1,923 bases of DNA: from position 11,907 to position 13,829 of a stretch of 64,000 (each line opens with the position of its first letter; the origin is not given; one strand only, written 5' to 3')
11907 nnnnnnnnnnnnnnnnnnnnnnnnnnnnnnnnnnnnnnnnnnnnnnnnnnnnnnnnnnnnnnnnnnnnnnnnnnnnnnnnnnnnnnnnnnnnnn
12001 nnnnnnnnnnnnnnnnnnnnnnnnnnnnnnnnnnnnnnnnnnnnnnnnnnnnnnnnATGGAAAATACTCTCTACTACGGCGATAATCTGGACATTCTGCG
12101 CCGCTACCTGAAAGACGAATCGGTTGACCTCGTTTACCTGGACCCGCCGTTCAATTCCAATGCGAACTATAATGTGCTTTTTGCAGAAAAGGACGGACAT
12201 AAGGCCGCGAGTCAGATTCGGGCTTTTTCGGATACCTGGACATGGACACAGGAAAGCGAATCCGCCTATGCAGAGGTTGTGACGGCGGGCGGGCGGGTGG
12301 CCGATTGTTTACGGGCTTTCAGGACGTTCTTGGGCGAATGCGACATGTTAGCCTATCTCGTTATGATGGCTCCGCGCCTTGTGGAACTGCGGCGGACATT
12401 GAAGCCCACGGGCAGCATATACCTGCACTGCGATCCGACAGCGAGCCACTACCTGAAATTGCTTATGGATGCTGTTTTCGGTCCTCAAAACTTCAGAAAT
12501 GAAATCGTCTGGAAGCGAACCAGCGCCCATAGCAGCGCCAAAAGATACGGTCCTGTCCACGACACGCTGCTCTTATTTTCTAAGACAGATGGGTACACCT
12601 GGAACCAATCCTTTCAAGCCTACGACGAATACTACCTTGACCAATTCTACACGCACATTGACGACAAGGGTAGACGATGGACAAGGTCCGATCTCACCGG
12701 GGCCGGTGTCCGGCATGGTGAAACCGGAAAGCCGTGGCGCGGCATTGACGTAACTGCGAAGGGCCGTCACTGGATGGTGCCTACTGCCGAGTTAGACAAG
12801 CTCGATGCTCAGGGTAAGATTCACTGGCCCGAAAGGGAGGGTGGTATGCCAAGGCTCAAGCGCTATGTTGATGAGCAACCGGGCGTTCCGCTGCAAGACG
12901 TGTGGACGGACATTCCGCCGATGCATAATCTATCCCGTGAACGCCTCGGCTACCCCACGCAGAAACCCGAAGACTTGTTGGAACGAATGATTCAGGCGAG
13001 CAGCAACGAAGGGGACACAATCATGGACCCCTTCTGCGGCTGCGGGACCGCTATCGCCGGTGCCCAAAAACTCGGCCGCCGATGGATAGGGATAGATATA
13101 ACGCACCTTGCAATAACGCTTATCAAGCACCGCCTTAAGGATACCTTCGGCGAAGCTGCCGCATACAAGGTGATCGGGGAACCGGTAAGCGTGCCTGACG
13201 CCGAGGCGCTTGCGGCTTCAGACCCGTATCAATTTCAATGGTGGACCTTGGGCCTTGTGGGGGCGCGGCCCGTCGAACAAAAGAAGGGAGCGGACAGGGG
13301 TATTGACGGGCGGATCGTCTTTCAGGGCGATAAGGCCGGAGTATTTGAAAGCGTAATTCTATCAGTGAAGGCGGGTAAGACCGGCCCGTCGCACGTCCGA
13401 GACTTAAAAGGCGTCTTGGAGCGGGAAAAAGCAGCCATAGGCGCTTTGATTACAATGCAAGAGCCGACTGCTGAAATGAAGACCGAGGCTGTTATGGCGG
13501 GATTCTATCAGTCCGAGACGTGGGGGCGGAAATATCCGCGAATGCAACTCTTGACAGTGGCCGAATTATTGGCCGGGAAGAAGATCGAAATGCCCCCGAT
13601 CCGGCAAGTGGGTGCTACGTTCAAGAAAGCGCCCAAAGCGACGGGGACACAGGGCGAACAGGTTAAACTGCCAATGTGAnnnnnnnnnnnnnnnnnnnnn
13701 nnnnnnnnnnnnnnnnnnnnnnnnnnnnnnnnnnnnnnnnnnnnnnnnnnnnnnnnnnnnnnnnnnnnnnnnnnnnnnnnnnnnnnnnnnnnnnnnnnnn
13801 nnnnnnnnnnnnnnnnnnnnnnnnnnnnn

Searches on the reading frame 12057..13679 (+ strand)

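Call 50: search_protein_families(library=pfam, proteins=[window:12057-13679:+], max_evalue=0.001)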
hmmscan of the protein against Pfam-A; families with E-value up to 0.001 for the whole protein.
window:12057-13679:+ (540 aa): 4 families
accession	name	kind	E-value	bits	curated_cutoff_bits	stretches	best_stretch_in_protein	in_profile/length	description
PF01555.25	N6_N4_Mtase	-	2.3e-43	149.1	26.7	1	23-356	1-219/221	DNA methylase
PF22722.2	NA-iREase1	-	3.8e-10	40.1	27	1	407-504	18-104/106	NACHT-associated inactive Restriction Endonuclease 1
PF04471.18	Mrr_cat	-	7.4e-06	26.5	21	1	408-478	28-97/115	Restriction endonuclease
PF02086.21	MethyltransfD12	-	0.00023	21.4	22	0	20-48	173-204/253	D12 class N6 adenine-specific DNA methyltransferase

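Call 51: search_protein_families(library=padloc, proteins=[window:12057-13679:+], max_evalue=0.001)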
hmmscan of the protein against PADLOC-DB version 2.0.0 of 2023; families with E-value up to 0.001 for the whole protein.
window:12057-13679:+ (540 aa): 72 families (the best 25 are shown)
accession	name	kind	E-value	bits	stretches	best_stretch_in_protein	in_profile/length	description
PDLC03354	MTase_II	-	1.1e-79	266.5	2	98-366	127-388/425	Type II methyltransferase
PDLC03339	MTase_II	-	9.7e-59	197.1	3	270-363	182-274/399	Type II methyltransferase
PDLC03300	MTase_II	-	1.1e-45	154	2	3-185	12-172/302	Type II methyltransferase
PDLC03644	MTase_III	-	3.7e-40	136.2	1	100-363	109-396/542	Type III methyltransferase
PDLC03636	MTase_III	-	4.8e-39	132.6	2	99-211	95-206/575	Type III methyltransferase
PDLC03299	MTase_II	-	6.4e-38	128.9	3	280-366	178-265/296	Type II methyltransferase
PDLC03633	MTase_III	-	1.7e-37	127.4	2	281-401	279-388/616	Type III methyltransferase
PDLC03638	MTase_III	-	6.3e-37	125.3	1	99-364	430-681/816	Type III methyltransferase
PDLC03371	MTase_II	-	2.6e-33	113.6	1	110-362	80-254/260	Type II methyltransferase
PDLC03635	MTase_III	-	3.6e-32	109.9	2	272-361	483-573/708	Type III methyltransferase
PDLC03634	MTase_III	-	8e-27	92.4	2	100-332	173-422/621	Type III methyltransferase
PDLC03641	MTase_III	-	9e-26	88.6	1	3-373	105-464/657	Type III methyltransferase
PDLC03238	MTase_II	-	4.4e-25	86.6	2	275-363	281-366/428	Type II methyltransferase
PDLC03216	MTase_II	-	3.9e-24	83.3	1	299-363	194-258/364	Type II methyltransferase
PDLC03320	MTase_II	-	2.4e-23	80.7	1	280-365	195-279/289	Type II methyltransferase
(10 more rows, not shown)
